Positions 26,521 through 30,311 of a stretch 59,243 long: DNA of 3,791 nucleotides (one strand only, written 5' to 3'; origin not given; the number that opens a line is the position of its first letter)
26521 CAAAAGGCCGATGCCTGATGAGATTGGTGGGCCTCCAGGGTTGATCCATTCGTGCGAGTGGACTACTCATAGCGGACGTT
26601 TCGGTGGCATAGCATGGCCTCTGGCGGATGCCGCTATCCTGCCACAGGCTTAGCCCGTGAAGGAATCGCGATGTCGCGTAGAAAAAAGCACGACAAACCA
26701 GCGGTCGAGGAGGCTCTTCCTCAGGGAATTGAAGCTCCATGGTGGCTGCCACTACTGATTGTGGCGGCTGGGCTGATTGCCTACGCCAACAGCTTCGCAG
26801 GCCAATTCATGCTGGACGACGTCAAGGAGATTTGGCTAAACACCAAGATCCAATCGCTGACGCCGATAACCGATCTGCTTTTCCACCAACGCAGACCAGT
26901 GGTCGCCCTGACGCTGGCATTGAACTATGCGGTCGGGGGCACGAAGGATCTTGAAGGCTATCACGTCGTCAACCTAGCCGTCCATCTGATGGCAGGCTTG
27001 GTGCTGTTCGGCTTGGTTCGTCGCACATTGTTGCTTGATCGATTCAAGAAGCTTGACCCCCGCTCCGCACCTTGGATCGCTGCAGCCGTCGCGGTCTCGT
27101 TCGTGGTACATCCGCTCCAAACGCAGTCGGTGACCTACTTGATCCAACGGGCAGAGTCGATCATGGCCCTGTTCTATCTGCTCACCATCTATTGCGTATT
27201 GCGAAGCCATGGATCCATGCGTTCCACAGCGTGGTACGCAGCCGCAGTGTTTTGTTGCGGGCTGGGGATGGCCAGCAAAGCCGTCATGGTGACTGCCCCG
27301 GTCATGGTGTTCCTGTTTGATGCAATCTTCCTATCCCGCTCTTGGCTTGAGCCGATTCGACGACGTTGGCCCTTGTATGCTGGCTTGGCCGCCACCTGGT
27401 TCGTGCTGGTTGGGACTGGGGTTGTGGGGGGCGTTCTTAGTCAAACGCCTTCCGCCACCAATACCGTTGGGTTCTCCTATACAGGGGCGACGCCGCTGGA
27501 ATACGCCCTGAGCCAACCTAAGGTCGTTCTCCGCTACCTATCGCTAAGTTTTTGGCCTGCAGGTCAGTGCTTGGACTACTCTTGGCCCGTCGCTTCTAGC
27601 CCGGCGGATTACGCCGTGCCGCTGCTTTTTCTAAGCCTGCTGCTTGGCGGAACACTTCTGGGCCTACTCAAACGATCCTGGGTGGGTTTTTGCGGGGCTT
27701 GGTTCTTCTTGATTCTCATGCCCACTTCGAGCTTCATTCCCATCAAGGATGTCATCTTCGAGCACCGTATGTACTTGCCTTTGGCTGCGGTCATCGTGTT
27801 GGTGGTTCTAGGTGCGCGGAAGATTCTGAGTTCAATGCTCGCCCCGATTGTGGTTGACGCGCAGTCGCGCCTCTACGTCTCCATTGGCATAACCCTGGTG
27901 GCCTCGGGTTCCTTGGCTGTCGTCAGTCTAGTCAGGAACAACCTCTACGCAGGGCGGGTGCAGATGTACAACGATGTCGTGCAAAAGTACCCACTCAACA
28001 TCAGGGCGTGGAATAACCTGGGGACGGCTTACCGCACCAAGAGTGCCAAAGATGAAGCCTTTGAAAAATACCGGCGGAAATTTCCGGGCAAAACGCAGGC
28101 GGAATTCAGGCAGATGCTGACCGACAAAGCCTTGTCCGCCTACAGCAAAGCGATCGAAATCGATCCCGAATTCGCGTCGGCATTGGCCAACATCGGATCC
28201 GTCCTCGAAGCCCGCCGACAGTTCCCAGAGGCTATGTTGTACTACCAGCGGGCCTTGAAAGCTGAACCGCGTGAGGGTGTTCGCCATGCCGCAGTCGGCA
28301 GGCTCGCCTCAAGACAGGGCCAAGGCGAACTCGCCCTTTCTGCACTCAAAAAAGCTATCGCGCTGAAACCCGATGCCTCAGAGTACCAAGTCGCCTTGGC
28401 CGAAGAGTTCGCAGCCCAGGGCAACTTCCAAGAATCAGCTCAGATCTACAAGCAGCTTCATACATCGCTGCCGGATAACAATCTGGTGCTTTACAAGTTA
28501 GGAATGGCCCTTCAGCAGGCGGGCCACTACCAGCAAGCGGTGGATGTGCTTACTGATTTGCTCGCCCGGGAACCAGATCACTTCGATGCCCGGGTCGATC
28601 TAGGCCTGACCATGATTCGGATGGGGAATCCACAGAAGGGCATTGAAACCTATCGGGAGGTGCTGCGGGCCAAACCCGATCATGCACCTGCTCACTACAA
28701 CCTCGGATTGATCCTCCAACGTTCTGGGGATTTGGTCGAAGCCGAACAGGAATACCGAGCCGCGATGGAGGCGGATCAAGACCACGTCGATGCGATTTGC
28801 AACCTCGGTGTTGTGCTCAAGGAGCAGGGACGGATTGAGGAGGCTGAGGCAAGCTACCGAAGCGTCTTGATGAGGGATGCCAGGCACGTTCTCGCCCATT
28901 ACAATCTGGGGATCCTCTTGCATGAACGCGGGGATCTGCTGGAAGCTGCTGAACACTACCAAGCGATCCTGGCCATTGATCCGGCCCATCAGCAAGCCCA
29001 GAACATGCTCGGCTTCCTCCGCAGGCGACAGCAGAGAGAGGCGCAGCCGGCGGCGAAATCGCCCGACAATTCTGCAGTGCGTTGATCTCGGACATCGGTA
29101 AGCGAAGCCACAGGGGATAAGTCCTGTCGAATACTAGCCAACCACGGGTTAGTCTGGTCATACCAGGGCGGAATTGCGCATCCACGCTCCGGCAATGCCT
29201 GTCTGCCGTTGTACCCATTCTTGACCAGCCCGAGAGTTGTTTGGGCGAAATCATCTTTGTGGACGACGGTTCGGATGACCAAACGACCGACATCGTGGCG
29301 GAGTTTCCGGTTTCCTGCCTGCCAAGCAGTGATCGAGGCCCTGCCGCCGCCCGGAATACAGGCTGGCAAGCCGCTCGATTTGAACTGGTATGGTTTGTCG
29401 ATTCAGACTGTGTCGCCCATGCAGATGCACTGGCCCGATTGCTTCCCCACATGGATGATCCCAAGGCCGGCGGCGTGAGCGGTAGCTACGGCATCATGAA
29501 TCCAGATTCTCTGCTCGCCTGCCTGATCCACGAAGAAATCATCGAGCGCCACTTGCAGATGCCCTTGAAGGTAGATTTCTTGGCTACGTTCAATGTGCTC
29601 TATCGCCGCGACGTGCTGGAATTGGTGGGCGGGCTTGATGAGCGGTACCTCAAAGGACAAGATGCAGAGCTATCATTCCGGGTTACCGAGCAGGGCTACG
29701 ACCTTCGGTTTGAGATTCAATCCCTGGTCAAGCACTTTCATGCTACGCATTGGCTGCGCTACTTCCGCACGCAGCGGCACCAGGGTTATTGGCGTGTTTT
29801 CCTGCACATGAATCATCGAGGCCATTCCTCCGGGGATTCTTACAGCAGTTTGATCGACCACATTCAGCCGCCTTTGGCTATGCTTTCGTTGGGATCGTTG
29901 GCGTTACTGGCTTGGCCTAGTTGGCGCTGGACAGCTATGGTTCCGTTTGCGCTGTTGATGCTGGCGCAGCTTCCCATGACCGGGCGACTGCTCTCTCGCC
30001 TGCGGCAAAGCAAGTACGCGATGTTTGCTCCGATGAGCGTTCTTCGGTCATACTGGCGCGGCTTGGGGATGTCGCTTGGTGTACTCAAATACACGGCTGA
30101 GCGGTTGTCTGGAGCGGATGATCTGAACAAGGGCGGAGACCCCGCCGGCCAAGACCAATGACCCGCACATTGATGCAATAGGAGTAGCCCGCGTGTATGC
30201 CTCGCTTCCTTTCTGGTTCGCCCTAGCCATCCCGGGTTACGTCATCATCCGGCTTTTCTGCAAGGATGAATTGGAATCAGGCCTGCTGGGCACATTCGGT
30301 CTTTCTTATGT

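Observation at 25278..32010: Candidate TMTC-type protein O-glycosylation system: Dol-P-Man-synthase-like GT2 + DUF2304, divergent from a GT-C(PMT/TMTC-like)-TPR fusion, a second membrane GT2 and a large polytopic membrane protein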

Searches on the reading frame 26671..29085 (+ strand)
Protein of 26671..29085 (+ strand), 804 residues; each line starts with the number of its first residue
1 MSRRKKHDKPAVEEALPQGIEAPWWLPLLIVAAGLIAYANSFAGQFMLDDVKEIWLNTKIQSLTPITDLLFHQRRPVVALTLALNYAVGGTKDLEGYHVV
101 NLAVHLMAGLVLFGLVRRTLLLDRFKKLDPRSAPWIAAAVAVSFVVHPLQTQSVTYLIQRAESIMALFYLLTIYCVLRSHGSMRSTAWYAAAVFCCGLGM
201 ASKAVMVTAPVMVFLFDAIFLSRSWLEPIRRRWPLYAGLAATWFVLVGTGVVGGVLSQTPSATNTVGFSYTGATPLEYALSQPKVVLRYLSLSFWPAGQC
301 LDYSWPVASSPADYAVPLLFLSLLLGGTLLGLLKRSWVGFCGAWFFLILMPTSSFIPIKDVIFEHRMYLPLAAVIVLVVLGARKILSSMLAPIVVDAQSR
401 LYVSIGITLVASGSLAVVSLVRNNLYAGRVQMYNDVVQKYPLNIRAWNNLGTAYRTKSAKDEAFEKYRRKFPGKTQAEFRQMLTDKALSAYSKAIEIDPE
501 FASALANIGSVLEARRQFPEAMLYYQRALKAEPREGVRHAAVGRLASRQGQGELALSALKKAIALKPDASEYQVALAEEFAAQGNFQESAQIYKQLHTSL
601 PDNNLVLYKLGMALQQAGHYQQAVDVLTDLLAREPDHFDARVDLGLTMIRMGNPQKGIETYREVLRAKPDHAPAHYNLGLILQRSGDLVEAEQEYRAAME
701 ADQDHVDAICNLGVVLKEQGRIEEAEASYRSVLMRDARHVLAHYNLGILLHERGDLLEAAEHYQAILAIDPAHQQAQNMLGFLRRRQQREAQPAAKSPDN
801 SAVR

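Call 3: search_protein_families(library=pfam, proteins=[window:26671-29085:+], max_evalue=0.01)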
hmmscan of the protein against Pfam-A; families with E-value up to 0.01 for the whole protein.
window:26671-29085:+ (804 aa): 24 families
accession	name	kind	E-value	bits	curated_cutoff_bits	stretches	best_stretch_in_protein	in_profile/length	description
PF13432.12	TPR_16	-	6.5e-42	142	32.7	5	712-772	3-63/65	Tetratricopeptide repeat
PF07719.23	TPR_2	-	7.8e-40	132.1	27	4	741-773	2-34/34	Tetratricopeptide repeat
PF00515.34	TPR_1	-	6.9e-39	130.6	27.8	4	741-771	2-32/34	Tetratricopeptide repeat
PF13431.12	TPR_17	-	9.3e-36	119.5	24.4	3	695-727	2-34/34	Tetratricopeptide repeat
PF13181.12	TPR_8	-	1.7e-30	102.9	25.7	2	672-705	1-34/34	Tetratricopeptide repeat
PF13414.12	TPR_11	-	6.5e-29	99.8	26.8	4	485-513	11-39/42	TPR repeat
PF14559.12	TPR_19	-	1.2e-27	96.5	25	5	616-676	3-62/68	Tetratricopeptide repeat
PF13428.12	TPR_14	-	9.7e-27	91.2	23.5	1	607-645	4-42/44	Tetratricopeptide repeat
PF13424.12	TPR_12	-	3.5e-22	78.8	30.1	3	672-733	3-72/77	Tetratricopeptide repeat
PF13176.12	TPR_7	-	1.8e-18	65.4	27.9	0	504-533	1-30/36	Tetratricopeptide repeat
PF24575.1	TPR_Slam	-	2.1e-17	63.9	35.2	2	591-648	36-91/104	Surface lipoprotein assembly modifier, N-terminal TPR repeats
PF23914.1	TPR_CcmH_CycH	-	2.1e-15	57.3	42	2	528-632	42-149/158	Cytochrome c-type biogenesis protein H TPR domain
PF13174.12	TPR_6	-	6.7e-15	55.1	26.3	1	606-637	2-33/33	Tetratricopeptide repeat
PF13371.12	TPR_9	-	1.9e-12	47.4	35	2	614-670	5-61/73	Tetratricopeptide repeat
PF13374.12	TPR_10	-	6.8e-11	42.3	27.5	0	502-530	2-30/42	Tetratricopeptide repeat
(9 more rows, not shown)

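Call 4: search_protein_families(library=ncbifam, proteins=[window:26671-29085:+], max_evalue=0.01)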
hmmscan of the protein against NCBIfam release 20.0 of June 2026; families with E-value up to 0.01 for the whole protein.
window:26671-29085:+ (804 aa): 33 families (the best 25 are shown)
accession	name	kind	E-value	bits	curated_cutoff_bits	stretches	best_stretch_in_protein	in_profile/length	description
TIGR02917.1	PEP_TPR_lipo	equivalog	1.3e-36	125.9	312.2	2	480-643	477-640/899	XrtA/PEP-CTERM system TPR-repeat protein PrsT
NF040959.1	MamA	equivalog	7.6e-34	116.9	200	3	543-700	44-201/204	magnetosome protein MamA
NF033758.1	gliding_GltE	equivalog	2.1e-26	92.9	225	2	691-788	71-168/411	adventurous gliding motility TPR repeat lipoprotein GltE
TIGR02521.1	type_IV_pilW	equivalog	1.6e-25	90.1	154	3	639-787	32-182/234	type IV pilus biogenesis/stability protein PilW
NF033762.1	social_mot_Tgl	equivalog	6.4e-23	81.4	225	4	674-733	33-93/252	social motility TPR repeat lipoprotein Tgl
NF047507.1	TPR_BatC_Lepto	exception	9.1e-21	74.3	175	3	572-678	26-136/214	TPR repeat-containing protein BatC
NF002725.1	PRK02603.1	equivalog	8.8e-19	68.2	143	2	604-692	35-126/173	photosystem I assembly protein Ycf3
NF033920.0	C39_PA2778_fam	equivalog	1.6e-18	67.1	150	2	648-730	166-248/255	PA2778 family cysteine peptidase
TIGR02552.1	LcrH_SycD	equivalog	5.2e-17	61.8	104.8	2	605-704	19-118/136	SycD/LcrH family type III secretion system chaperone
TIGR02795.1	tol_pal_ybgF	equivalog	3.9e-15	56.5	90.1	2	672-733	39-103/119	tol-pal system protein YbgF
NF053607.1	CHU_0125_OmpA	equivalog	1.4e-13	50.2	620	2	651-733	32-114/639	CHU_0125 family OmpA-like outer membrane integrity protein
NF008520.0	PRK11447.1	equivalog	3.3e-12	45.1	858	2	479-637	362-528/1157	cellulose synthase complex outer membrane protein BcsC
TIGR00540.1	TPR_hemY_coli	hypoth_equivalog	4.6e-11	42.1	142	2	604-731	261-384/385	heme biosynthesis-associated TPR protein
TIGR03939.1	PGA_TPR_OMP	equivalog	2.3e-10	39.3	366.65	3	545-692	62-208/800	poly-beta-1,6 N-acetyl-D-glucosamine export porin PgaA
NF047371.1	FlcA_CTERM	equivalog_domain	6.2e-10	38.2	300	1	582-666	451-535/646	periplasmic flagellar collar protein FlcA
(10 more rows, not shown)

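Call 32: predict_structure(alignment_id=A2)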
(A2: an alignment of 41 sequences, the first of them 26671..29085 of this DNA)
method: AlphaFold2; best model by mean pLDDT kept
length: 804 residues; sequences in the alignment: 41
mean_pLDDT: 90.8   pTM: 0.83
mean pLDDT of the five models: 90.8, 89.0, 88.2, 88.0, 87.2
residues with pLDDT >= 90: 619; 70-90: 121; 50-70: 32; < 50: 32
segments of 3 or more residues with pLDDT < 50: 1-13, 260-267, 353-357, 800-804
pLDDT, mean of each block of 10 residues (from residue 1): 41 53 92 94 87 90 91 93 95 92 97 97 89 95 93 77 96 97 94 98 94 97 94 97 93 67 48 83 93 87 89 96 97 96 94 56 80 97 93 88 93 94 89 94 95 91 76 89 95 97 97 96 98 95 97 98 96 97 97 97 96 98 98 97 97 97 98 98 97 98 97 98 98 98 98 96 98 97 92 58 44
secondary structure, 60 per line:
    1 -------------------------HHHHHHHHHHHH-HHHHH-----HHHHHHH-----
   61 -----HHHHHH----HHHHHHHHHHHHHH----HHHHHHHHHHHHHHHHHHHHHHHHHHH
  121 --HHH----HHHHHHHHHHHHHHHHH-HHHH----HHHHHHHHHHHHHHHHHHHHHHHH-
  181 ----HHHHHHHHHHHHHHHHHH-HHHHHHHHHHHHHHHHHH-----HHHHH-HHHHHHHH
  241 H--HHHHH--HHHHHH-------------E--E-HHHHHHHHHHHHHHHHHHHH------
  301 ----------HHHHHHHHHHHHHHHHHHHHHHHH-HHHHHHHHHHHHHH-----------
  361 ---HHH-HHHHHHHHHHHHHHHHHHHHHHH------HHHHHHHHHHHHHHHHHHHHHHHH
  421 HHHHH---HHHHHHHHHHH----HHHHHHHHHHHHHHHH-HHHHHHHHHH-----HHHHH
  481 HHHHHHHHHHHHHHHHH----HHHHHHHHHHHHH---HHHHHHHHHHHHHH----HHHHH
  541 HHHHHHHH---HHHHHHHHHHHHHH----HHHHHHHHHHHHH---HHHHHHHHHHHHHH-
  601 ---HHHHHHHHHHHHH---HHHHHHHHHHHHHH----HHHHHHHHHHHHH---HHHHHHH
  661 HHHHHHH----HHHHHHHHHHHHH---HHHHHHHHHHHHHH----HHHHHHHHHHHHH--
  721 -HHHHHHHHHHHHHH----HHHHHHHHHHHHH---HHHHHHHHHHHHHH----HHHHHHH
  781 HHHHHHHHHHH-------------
elements in order (helices of 4 or more, strands of 3 or more residues): H26-37 H39-43 H49-55 H66-71 H76-89 H94-120 H130-146 H148-151 H156-179 H185-202 H204-221 H227-231 H233-241 H244-248 H251-256 H275-294 H311-334 H336-349 H368-390 H397-425 H429-439 H444-459 H461-470 H476-497 H502-514 H518-531 H536-548 H552-565 H570-582 H586-599 H604-616 H620-633 H638-650 H654-667 H672-684 H688-701 H706-718 H722-735 H740-752 H756-769 H774-791

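Call 40: fold_search(model_id=the predicted structure, library=pdb)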
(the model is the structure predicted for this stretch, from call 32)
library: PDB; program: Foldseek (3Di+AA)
matches with E <= 10: 1443; with E <= 0.001: 404
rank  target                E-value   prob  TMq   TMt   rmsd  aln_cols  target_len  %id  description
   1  1w3b_A                5.1e-14  1.00  0.36  0.68   6.4       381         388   25  The superhelical TPR domain of O-linked GlcNAc transferase reveals structural similarities to importin alpha. (released 2004-09-09)
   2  6eou                  2.4e-13  1.00  0.32  0.66   5.9       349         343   26  O-GlcNAc transferase TPR domain with the intellectual disability associated mutation L254F (released 2018-05-09)
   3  1w3b_B                2.9e-12  1.00  0.31  0.63   9.0       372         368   24  The superhelical TPR domain of O-linked GlcNAc transferase reveals structural similarities to importin alpha. (released 2004-09-09)
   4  8dtg_A                3.0e-12  1.00  0.22  0.22  16.0       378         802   22  Cryo-EM structure of Arabidopsis SPY alternative conformation 1 (released 2023-03-08)
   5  7y4i_A                4.2e-12  1.00  0.21  0.21  16.6       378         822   22  Crystal structure of SPINDLY in complex with GDP (released 2022-12-07)
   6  7y4i_B                7.5e-12  1.00  0.22  0.21  16.8       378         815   22  Crystal structure of SPINDLY in complex with GDP (released 2022-12-07)
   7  8dtf_A                8.1e-12  1.00  0.22  0.22  16.4       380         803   22  Cryo-EM structure of the full length Arabidopsis SPY with complete TPRs (released 2023-03-08)
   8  9qhb                  8.3e-12  1.00  0.27  0.65   5.9       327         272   29  Crystal structure of 16-repeat CTPR protein with eliminated coordination sites (released 2025-10-22)
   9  7yea_A                1.1e-11  1.00  0.33  0.27  11.2       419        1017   23  Human O-GlcNAc transferase Dimer (released 2023-07-12)
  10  7ntf_A                1.4e-11  1.00  0.32  0.28   9.9       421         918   24  Cryo-EM structure of unliganded O-GlcNAc transferase (released 2021-11-17)
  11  7yeh_A                1.7e-11  1.00  0.33  0.26  11.8       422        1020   22  Cryo-EM structure of human OGT-OGA complex (released 2023-07-12)
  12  8chy                  2.6e-11  1.00  0.25  0.60   6.9       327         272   30  Crystal structure of an 8-repeat consensus TPR superhelix with Zinc. (released 2024-02-21)
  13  8dth_A                4.4e-11  1.00  0.22  0.23   9.9       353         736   20  Cryo-EM structure of Arabidopsis SPY alternative conformation 2 (released 2023-03-08)
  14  8dtg_B                5.6e-11  1.00  0.22  0.23  11.7       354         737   22  Cryo-EM structure of Arabidopsis SPY alternative conformation 1 (released 2023-03-08)
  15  9rtt_Q                1.0e-10  1.00  0.36  0.33  21.6       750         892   14  Activated Elongation Complex with IWS1 and ELOF1 (released 2025-09-03)
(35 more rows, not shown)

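Call 75: list_cluster_members(proteins=[P0121, window:26671-29085:+, window:26614-29085:+, window:25652-26374:-, window:25278-25655:-, window:29241-30161:+])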
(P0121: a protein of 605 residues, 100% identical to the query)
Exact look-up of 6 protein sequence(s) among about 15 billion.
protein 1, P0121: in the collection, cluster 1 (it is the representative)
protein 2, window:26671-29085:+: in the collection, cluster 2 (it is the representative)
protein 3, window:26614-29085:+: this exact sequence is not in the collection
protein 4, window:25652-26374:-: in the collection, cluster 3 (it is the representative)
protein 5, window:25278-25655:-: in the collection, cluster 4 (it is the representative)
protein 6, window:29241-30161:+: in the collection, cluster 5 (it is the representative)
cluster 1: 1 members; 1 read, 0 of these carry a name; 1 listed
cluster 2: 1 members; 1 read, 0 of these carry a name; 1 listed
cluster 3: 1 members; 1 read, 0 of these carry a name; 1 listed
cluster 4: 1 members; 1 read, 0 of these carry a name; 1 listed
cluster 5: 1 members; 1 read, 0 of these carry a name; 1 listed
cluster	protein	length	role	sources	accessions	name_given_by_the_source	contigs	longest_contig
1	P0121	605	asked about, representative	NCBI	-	-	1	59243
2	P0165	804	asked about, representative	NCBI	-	-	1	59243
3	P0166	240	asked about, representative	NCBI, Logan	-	-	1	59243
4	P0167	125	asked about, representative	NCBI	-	-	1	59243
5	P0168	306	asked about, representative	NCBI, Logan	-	-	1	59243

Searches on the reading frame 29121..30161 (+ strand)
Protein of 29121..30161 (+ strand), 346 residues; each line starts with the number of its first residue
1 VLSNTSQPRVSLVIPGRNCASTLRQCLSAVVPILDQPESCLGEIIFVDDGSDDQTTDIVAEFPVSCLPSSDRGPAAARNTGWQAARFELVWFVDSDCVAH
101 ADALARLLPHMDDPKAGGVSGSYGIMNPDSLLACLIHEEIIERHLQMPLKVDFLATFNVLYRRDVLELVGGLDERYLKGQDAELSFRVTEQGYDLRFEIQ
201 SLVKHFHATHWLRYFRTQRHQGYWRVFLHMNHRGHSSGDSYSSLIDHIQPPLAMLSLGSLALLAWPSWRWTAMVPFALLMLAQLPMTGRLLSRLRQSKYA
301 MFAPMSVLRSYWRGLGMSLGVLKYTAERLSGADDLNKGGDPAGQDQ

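Call 3: search_protein_families(library=pfam, proteins=[window:29241-30161:+], max_evalue=0.01)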
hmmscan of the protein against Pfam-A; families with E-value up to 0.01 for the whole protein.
window:29241-30161:+ (306 aa): 5 families
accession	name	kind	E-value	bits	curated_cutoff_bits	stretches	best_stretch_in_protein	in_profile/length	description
PF00535.33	Glycos_transf_2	-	2e-19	70.6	23.3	1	3-127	29-165/168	Glycosyl transferase family 2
PF13641.12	Glyco_tranf_2_3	-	3e-17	63.8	27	1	4-178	33-224/230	Glycosyltransferase like family 2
PF13632.12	Glyco_trans_2_3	-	3.5e-10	40.5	27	1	50-241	2-175/198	Glycosyl transferase family group 2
PF13506.12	Glyco_transf_21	-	1.6e-09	37.9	21.7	1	40-176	24-163/174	Glycosyl transferase family 21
PF10111.15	Glyco_tranf_2_2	-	2.8e-09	37.3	27.3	1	3-68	31-103/276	Glycosyltransferase like family 2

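Call 4: search_protein_families(library=ncbifam, proteins=[window:29241-30161:+], max_evalue=0.01)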
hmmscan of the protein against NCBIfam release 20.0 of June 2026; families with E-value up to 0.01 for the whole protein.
window:29241-30161:+ (306 aa): 10 families
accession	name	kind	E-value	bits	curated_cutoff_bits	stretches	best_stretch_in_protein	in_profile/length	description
TIGR03965.1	mycofact_glyco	equivalog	5.1e-30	104.8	280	1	3-197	107-312/467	mycofactocin biosynthesis glycosyltransferase MftF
NF041875.1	EPS_EpsD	equivalog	2.6e-20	73.1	370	1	3-203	32-245/325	exopolysaccharide biosynthesis glycosyltransferase EpsD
TIGR03937.1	PgaC_IcaA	equivalog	1.6e-12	47.1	422.3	1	3-163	76-248/407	poly-beta-1,6-N-acetyl-D-glucosamine synthase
TIGR04283.1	glyco_like_mftF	equivalog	2.6e-08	33.7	182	1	3-95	30-121/221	TIGR04283 family arsenosugar biosynthesis glycosyltransferase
NF007482.0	PRK10073.1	equivalog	2.5e-06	26.7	423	1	3-68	37-107/334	glycosyltransferase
NF047683.1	TeichurnBiosyTuaG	equivalog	7.8e-06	25.7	400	1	3-89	37-129/252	teichuronic acid biosynthesis protein TuaG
NF041394.1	GtaseAglG_Halo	equivalog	2.2e-05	23.9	440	0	3-81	34-117/304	glucosyl-dolichyl phosphate glucuronosyltransferase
NF038302.1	EPS_HpsE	equivalog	3.6e-05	22.9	300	1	3-78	35-119/307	hormogonium polysaccharide biosynthesis glycosyltransferase HpsE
TIGR01556.1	rhamnosyltran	subfamily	7e-05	22.1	200.55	1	3-165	23-200/281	rhamnosyltransferase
TIGR04242.1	nodulat_NodC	equivalog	0.0032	16.5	550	1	32-96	117-182/395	chitooligosaccharide synthase NodC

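Call 10: search_protein_families(library=pfam, proteins=[window:29121-30161:+], max_evalue=10)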
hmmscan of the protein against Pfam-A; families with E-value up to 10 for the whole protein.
window:29121-30161:+ (346 aa): 8 families
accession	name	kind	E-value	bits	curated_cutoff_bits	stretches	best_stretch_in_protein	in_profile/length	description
PF00535.33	Glycos_transf_2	-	2.6e-23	83.2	23.3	1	11-167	1-165/168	Glycosyl transferase family 2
PF13641.12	Glyco_tranf_2_3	-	4.1e-20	73.2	27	1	8-218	1-224/230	Glycosyltransferase like family 2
PF13632.12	Glyco_trans_2_3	-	4.8e-10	40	27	1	90-281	2-175/198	Glycosyl transferase family group 2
PF13506.12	Glyco_transf_21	-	2.1e-09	37.5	21.7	1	80-216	24-163/174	Glycosyl transferase family 21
PF10111.15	Glyco_tranf_2_2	-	4.4e-09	36.7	27.3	1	43-108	31-103/276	Glycosyltransferase like family 2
PF12804.13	NTP_transf_3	-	0.018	15.7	27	1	38-116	35-116/160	MobA-like NTP transferase domain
PF03142.21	Chitin_synth_2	-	0.018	14.2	27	1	80-133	195-249/527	Chitin synthase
PF13704.12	Glyco_tranf_2_4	-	0.12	13.3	27.5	1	43-78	21-57/98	Glycosyl transferase family 2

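Call 60: search_solved_structures(query=window:29124-30161:+, max_evalue=0.001)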
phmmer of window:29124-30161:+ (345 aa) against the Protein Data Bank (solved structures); distinct sequences matched with E-value up to 0.001: 11.
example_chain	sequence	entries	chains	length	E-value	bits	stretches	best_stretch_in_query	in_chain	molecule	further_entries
2z87_A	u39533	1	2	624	4.5e-07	32.7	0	7-106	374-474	Chondroitin synthase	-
2z86_A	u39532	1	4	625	4.5e-07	32.7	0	7-106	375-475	Chondroitin synthase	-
6h1j_A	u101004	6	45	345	3.3e-06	29.9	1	5-128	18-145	Probable ss-1,3-N-acetylglucosaminyltransferase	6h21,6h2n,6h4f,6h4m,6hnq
5hea_A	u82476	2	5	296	1.7e-05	27.5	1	9-101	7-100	Putative glycosyltransferase (GalT1)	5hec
5tze_C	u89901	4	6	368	0.00014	24.5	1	9-111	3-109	Glycosyl transferase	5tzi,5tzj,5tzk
5tz8_A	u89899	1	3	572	0.0002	24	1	9-110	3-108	Glycosyl transferase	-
8vh7_A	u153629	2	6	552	0.00029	23.5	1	2-107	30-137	Heparosan synthase B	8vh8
8viw_A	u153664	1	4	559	0.00029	23.4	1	2-107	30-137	Heparosan synthase B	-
3bcv_A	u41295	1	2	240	0.00048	22.7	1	7-102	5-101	Putative glycosyltransferase protein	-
6yv7_B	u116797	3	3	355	0.0005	22.7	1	4-120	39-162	Glycosyl transferase, family 2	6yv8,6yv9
6yv7_A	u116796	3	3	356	0.0005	22.7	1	4-120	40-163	Glycosyl transferase, family 2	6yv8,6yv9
